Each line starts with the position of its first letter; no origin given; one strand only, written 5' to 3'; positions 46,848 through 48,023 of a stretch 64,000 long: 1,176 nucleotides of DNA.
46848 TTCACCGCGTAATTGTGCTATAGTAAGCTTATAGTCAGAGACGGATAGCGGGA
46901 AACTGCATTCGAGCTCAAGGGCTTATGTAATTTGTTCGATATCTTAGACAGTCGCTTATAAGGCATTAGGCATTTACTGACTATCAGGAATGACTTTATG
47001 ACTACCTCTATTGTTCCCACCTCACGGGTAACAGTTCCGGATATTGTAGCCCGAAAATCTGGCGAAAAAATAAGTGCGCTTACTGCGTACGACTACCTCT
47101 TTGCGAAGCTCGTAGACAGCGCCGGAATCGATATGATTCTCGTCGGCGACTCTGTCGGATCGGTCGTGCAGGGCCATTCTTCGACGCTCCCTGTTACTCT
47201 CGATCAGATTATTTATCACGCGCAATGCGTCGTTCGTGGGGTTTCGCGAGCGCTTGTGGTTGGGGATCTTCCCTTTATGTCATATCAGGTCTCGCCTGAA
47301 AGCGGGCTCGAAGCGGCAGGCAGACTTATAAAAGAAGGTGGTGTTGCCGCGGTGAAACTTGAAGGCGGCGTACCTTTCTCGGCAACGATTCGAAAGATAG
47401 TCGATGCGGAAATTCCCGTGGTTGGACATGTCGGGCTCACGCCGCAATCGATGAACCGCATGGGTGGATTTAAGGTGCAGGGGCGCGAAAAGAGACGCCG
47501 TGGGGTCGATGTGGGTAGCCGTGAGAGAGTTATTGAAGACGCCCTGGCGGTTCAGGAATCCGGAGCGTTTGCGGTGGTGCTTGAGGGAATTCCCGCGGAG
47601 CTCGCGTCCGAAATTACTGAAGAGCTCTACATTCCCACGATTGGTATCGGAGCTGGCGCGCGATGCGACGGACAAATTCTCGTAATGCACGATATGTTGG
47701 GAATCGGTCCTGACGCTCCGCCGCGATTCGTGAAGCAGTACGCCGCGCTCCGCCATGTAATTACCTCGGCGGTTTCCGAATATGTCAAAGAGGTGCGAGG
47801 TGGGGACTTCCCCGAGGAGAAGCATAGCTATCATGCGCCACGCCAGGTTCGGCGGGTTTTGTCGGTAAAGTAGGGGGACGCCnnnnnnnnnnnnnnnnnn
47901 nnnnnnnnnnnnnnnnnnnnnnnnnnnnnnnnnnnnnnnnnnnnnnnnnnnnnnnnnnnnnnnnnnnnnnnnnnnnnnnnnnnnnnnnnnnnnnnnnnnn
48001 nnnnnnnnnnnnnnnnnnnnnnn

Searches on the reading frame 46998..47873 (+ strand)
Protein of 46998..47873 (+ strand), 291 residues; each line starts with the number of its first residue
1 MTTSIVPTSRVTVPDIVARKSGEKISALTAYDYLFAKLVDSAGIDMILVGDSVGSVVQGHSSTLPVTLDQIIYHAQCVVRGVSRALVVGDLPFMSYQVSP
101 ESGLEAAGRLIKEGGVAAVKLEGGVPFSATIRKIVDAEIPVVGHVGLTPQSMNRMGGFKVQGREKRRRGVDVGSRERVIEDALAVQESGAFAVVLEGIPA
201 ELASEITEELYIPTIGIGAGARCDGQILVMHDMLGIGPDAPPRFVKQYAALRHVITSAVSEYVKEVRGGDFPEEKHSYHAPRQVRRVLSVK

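Call 7: search_protein_families(library=pfam, proteins=[window:46998-47873:+], max_evalue=0.01)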
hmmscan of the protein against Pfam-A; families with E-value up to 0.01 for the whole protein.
window:46998-47873:+ (291 aa): 1 family
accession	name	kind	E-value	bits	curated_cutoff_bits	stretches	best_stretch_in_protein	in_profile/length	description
PF02548.21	Pantoate_transf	-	1e-110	369.7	28.7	1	10-274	1-259/259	Ketopantoate hydroxymethyltransferase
